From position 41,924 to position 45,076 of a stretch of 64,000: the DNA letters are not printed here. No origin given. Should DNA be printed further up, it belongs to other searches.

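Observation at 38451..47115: A cst-like sulfide detoxification cluster with SulP in place of TauE and no recognisable persulfide-sensing repressor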

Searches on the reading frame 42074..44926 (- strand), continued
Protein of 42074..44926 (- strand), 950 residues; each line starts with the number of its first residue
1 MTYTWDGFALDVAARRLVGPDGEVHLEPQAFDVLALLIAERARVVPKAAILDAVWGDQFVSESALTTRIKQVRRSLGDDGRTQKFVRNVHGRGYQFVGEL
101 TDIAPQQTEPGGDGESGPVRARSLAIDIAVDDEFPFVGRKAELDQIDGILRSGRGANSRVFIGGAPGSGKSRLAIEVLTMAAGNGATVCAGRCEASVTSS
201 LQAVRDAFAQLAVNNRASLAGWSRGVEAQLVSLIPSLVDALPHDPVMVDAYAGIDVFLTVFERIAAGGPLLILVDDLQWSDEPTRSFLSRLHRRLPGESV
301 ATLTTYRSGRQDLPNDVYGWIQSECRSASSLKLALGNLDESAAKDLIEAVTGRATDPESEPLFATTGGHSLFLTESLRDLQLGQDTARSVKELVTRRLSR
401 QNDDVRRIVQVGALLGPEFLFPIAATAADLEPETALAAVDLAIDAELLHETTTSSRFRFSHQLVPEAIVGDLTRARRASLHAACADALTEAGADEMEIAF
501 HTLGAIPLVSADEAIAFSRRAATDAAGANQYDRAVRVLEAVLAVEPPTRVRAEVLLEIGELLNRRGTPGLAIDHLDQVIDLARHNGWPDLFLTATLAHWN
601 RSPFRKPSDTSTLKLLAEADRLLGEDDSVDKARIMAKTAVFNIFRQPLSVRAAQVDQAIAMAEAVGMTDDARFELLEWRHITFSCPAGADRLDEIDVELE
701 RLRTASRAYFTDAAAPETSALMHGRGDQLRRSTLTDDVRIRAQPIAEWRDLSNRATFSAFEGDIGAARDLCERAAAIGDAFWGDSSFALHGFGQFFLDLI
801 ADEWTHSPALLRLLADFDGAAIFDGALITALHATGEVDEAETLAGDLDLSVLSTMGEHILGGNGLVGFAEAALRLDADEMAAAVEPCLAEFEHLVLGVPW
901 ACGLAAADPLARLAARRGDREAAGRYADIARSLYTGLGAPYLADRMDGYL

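Call 80: predict_structure(alignment_id=A1)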
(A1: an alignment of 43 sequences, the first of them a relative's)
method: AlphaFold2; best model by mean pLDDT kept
length: 950 residues; sequences in the alignment: 43
mean_pLDDT: 88.9   pTM: 0.76
mean pLDDT of the five models: 88.9, 88.9, 87.6, 86.6, 85.8
residues with pLDDT >= 90: 578; 70-90: 326; 50-70: 28; < 50: 18
segments of 3 or more residues with pLDDT < 50: 103-120
pLDDT, mean of each block of 10 residues (from residue 1): 90 92 94 97 95 88 92 90 89 93 43 38 71 84 92 78 92 93 92 79 92 90 93 86 83 89 92 93 89 82 90 82 85 92 87 72 85 85 82 87 96 90 96 94 87 78 86 95 96 92 96 97 88 89 96 97 86 95 97 94 78 96 96 96 91 97 95 93 93 91 82 82 94 75 79 94 94 83 82 96 91 84 95 96 93 91 96 96 97 93 96 96 97 97 84
secondary structure, 60 per line:
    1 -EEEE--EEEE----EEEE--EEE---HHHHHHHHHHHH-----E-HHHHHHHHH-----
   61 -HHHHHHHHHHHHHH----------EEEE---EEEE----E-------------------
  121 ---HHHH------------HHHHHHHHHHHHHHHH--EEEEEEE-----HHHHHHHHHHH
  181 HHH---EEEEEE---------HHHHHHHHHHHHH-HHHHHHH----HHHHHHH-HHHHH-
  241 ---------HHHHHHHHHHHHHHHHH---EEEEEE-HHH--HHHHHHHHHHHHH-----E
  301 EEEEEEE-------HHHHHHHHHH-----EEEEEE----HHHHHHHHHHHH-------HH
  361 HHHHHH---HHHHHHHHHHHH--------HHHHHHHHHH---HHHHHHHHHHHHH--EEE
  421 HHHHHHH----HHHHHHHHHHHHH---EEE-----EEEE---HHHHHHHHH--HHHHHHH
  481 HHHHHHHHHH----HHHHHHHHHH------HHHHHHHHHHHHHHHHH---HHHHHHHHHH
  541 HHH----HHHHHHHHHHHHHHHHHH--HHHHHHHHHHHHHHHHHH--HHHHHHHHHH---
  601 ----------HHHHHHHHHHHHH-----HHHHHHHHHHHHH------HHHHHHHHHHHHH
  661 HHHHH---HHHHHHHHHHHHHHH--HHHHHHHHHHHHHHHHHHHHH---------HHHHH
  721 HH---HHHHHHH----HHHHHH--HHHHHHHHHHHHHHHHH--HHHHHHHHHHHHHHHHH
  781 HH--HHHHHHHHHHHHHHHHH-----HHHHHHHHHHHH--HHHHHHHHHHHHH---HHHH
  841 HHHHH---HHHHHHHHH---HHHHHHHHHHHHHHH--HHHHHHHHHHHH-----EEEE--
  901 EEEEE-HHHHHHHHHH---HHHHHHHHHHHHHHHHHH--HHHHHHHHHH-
elements in order (helices of 4 or more, strands of 3 or more residues): E2-5 E8-11 E16-19 E22-24 H28-39 H47-55 H62-75 E86-89 E93-96 H124-127 H140-155 E158-164 H170-183 E187-192 H202-214 H216-222 H227-233 H235-239 H250-266 E270-275 H282-294 E300-307 H315-324 E330-335 H340-351 H359-366 H370-381 H390-399 H403-415 E418-420 H421-427 H432-444 E448-450 E456-459 H463-471 H474-490 H495-504 H511-527 H531-543 H548-565 H568-585 H588-597 H611-623 H629-641 H648-665 H669-683 H686-706 H716-722 H726-732 H737-742 H745-761 H764-782 H785-801 H807-818 H821-833 H837-845 H849-857 H861-875 H878-889 E895-898 E901-905 H907-916 H920-937 H940-949

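Call 83: fold_search(model_id=the predicted structure, library=pdb)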
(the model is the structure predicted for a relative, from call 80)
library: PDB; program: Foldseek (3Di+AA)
matches with E <= 10: 1696; with E <= 0.001: 117
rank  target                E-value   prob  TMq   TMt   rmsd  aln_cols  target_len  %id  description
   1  6mfv_A                1.0e-12  1.00  0.30  0.40  12.5       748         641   13  Crystal structure of the Signal Transduction ATPase with Numerous Domains (STAND) protein with a tetratricopeptide rep (released 2019-02-20)
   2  5juy_B                5.4e-08  1.00  0.19  0.15  32.5       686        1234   12  Active human apoptosome with procaspase-9 (released 2016-10-19)
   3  5juy_A                7.2e-08  1.00  0.19  0.16  21.2       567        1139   13  Active human apoptosome with procaspase-9 (released 2016-10-19)
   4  3j2t_A                8.5e-08  1.00  0.17  0.15  21.5       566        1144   14  An improved model of the human apoptosome (released 2013-04-10)
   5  1z6t_B                1.8e-07  1.00  0.27  0.41  15.2       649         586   12  Structure of the apoptotic protease-activating factor 1 bound to ADP (released 2005-04-19)
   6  3shf                  2.4e-07  1.00  0.27  0.24  13.8       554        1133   13  Crystal structure of the R265S mutant of full-length murine Apaf-1 (released 2011-08-24)
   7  1z6t_A                2.7e-07  1.00  0.27  0.41  12.1       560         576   12  Structure of the apoptotic protease-activating factor 1 bound to ADP (released 2005-04-19)
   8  8bob_C                6.9e-07  1.00  0.29  0.58   7.4       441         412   13  Structural basis for negative regulation of the maltose system (released 2023-10-18)
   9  3sfz                  7.2e-07  1.00  0.27  0.23  10.7       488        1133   14  Crystal structure of full-length murine Apaf-1 (released 2011-08-24)
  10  4m9s_B                9.9e-07  1.00  0.20  0.34  25.6       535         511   13  crystal structure of CED-4 bound CED-3 fragment (released 2013-10-23)
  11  2a5y_B                1.1e-06  1.00  0.20  0.34  15.1       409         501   13  Structure of a CED-4/CED-9 complex (released 2005-10-11)
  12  4m9s_A                5.0e-06  1.00  0.20  0.34  14.8       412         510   14  crystal structure of CED-4 bound CED-3 fragment (released 2013-10-23)
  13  8j8q_C                5.0e-06  1.00  0.20  0.22  29.6       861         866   10  Structure of the four-component Paf1 complex from Saccharomyces eubayanus (released 2023-05-24)
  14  8jol_B                7.7e-06  1.00  0.21  0.36  25.7       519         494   12  cryo-EM structure of the CED-4/CED-3 holoenzyme (released 2023-06-28)
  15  3lqq_A                1.5e-05  1.00  0.20  0.35  15.1       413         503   13  Structure of the CED-4 Apoptosome (released 2010-04-28)
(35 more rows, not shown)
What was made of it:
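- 42074..44926 (-): 950-aa STAND regulator (OmpR-type wHTH, P-loop NTPase, helical repeats). It is a lineage-specific insertion between the sqr stop codon and P_sulP. AF2 and Foldseek (calls 80, 83).
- On STAND NTPase regulators: AF2 model at pLDDT 88.9, with Foldseek hits to 6mfv, Apaf-1 and MalT (calls 80, 83).
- Closest known: MalT-, AfsR- and Apaf-1-type STAND NTPases. Same: Foldseek matches include 6mfv, Apaf-1 and MalT (call 83).
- Checked: Its best Foldseek hits are a STAND-TPR protein (6mfv), Apaf-1 and MalT (calls 80, 83).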
